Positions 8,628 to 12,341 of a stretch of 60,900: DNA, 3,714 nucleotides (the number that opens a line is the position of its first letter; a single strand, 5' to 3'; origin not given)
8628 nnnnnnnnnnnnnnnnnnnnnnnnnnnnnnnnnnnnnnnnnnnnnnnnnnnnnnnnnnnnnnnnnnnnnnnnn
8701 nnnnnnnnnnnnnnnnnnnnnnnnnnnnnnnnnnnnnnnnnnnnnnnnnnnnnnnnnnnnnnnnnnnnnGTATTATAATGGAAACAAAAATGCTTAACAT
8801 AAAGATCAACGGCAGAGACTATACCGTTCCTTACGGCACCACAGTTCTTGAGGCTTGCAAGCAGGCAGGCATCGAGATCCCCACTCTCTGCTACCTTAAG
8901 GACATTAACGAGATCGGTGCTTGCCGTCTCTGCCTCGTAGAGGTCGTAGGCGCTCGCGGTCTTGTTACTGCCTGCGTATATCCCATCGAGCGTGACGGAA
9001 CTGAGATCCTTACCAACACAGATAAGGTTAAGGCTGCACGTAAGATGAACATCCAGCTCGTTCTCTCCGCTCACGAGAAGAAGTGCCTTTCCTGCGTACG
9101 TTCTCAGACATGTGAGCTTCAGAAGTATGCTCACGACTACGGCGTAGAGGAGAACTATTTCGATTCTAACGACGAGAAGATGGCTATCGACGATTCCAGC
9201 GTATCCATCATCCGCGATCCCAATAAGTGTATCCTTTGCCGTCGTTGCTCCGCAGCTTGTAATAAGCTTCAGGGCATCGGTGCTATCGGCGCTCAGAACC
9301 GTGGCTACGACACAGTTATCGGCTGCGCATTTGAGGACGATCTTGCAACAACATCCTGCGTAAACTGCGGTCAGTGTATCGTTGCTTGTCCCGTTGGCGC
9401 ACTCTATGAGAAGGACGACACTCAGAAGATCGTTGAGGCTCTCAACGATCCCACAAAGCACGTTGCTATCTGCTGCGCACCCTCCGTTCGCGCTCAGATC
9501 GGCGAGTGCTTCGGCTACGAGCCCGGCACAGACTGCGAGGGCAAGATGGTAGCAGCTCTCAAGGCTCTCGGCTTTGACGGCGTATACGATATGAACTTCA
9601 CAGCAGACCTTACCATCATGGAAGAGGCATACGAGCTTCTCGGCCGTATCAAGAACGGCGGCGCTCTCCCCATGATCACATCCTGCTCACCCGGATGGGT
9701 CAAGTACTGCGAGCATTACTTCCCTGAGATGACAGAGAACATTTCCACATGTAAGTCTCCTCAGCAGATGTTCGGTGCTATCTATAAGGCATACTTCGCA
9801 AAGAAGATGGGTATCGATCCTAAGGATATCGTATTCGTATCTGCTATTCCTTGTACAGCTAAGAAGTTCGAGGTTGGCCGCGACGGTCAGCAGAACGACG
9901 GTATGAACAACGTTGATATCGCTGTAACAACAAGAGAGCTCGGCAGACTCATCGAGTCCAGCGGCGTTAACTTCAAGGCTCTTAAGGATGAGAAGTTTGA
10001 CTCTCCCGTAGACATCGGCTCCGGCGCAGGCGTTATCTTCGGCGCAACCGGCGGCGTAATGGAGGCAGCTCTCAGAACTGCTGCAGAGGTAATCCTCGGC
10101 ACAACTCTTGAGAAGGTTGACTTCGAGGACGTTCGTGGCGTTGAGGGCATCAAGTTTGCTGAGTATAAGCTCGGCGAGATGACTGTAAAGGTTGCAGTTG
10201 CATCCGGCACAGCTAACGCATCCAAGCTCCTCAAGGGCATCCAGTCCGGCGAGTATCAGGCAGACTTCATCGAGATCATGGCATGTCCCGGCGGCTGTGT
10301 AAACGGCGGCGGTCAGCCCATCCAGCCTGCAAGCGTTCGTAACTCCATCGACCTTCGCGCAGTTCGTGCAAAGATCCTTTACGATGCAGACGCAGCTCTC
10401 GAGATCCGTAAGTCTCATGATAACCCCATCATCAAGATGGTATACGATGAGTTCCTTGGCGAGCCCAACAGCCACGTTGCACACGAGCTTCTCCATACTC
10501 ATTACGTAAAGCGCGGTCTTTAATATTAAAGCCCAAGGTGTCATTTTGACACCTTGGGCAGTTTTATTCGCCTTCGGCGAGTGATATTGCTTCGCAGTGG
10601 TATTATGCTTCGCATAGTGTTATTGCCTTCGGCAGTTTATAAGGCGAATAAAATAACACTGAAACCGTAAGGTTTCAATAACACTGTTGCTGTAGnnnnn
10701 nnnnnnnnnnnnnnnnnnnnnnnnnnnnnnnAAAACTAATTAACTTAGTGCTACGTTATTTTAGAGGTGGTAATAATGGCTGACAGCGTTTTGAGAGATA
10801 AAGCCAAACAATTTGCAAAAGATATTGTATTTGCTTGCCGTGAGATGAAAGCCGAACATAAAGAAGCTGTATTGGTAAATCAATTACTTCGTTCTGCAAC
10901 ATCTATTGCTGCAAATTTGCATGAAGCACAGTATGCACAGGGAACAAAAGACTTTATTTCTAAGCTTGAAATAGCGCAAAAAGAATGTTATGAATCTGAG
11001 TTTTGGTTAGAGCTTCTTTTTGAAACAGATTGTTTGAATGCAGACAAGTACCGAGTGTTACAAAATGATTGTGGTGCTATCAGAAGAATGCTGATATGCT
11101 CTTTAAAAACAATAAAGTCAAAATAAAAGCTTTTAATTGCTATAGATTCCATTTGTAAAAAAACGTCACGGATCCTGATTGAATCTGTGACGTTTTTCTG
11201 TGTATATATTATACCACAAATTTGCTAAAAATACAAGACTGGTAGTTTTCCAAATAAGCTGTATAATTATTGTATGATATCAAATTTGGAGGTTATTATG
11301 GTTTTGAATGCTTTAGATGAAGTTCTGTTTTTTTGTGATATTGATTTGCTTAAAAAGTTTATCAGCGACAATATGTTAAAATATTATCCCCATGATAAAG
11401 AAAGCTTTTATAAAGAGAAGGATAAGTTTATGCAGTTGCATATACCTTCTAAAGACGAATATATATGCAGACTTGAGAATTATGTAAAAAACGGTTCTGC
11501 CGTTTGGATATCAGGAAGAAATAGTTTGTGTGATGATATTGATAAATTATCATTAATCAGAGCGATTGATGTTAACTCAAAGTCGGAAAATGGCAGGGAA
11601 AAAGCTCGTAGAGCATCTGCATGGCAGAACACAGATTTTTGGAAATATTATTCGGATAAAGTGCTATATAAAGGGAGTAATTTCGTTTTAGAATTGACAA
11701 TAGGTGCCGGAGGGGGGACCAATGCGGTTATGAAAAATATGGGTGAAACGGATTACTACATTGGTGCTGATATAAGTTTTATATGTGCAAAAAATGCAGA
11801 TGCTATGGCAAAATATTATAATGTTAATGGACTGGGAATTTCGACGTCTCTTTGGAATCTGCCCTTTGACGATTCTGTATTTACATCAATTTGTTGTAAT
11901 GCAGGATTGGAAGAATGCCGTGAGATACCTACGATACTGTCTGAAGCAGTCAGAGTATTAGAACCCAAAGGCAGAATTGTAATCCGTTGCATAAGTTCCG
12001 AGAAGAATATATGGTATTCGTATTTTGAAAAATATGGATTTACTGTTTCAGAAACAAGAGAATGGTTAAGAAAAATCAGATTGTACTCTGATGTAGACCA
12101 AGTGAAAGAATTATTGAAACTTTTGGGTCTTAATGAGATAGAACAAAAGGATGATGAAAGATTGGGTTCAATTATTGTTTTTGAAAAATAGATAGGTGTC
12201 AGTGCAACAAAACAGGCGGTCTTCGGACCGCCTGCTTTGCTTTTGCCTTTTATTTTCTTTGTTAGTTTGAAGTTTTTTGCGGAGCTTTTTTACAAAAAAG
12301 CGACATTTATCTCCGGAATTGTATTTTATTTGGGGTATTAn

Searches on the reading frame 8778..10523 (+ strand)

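Call 74: search_protein_families(library=pfam, proteins=[window:8778-10523:+], max_evalue=0.001)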
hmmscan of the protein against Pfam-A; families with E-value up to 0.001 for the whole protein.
window:8778-10523:+ (581 aa): 10 families
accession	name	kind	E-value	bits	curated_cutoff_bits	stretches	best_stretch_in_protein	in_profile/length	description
PF02906.19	Fe_hyd_lg_C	-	7e-92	307.9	22.1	1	227-511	1-245/245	Iron only hydrogenase large subunit, C-terminal domain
PF02256.22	Fe_hyd_SSU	-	3.3e-24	85.1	24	1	525-579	2-56/56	Iron hydrogenase small subunit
PF13510.11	Fer2_4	-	3.8e-17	62.5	22.8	1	4-81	2-81/82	2Fe-2S iron-sulfur cluster binding domain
PF10588.14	NADH-G_4Fe-4S_3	-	3.9e-14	52.3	27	1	88-125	1-38/40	NADH-ubiquinone oxidoreductase-G iron-sulfur binding region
PF12838.12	Fer4_7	-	2.6e-06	28.2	27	1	150-208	1-52/52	4Fe-4S dicluster domain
PF13237.11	Fer4_10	-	3.4e-06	27.3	25.5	0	144-170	2-32/53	4Fe-4S dicluster domain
PF22117.2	Fer4_Nqo3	-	1e-05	26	27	1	147-209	7-66/67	NADH-quinone oxidoreductase subunit 3, ferredoxin-like domain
PF00037.32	Fer4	-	1.4e-05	25.1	21.1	1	193-210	7-24/24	4Fe-4S binding domain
PF12837.12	Fer4_6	-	2.1e-05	24.7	25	1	192-209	7-24/24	4Fe-4S binding domain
PF13187.11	Fer4_9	-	8.1e-05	23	27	0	194-223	2-31/52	4Fe-4S dicluster domain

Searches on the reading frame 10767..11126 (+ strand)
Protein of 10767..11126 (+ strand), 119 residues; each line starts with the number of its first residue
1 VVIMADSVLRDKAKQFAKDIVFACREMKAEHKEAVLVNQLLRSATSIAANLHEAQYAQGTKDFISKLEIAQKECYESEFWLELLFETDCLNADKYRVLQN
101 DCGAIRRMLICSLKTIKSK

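Call 15: search_protein_families(library=pfam, proteins=[window:10767-11126:+])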
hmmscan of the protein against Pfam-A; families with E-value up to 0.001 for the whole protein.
window:10767-11126:+ (119 aa): 1 family
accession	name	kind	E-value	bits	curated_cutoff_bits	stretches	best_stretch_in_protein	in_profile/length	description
PF05635.17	23S_rRNA_IVP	-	8.8e-25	87.4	33.8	1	10-110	6-105/106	23S rRNA-intervening sequence protein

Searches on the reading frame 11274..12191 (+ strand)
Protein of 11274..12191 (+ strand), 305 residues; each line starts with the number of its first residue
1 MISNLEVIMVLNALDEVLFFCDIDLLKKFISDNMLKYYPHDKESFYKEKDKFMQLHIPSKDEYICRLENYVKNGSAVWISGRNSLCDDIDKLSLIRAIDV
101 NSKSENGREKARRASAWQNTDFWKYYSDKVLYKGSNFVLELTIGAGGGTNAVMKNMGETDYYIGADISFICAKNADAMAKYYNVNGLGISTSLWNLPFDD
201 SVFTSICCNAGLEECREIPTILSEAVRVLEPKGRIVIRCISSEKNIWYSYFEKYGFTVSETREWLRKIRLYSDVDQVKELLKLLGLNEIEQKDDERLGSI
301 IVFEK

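Call 74: search_protein_families(library=pfam, proteins=[window:11274-12191:+], max_evalue=0.001)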
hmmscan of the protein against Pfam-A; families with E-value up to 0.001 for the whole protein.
window:11274-12191:+ (305 aa): 3 families
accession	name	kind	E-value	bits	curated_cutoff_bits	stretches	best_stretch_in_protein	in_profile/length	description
PF08241.18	Methyltransf_11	-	2.3e-08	35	21.2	1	142-237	2-95/95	Methyltransferase domain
PF01209.24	Ubie_methyltran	-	1.3e-07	31.7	20.1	1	121-257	33-172/233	ubiE/COQ5 methyltransferase family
PF13649.12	Methyltransf_25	-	2.1e-07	32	27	1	138-233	1-97/97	Methyltransferase domain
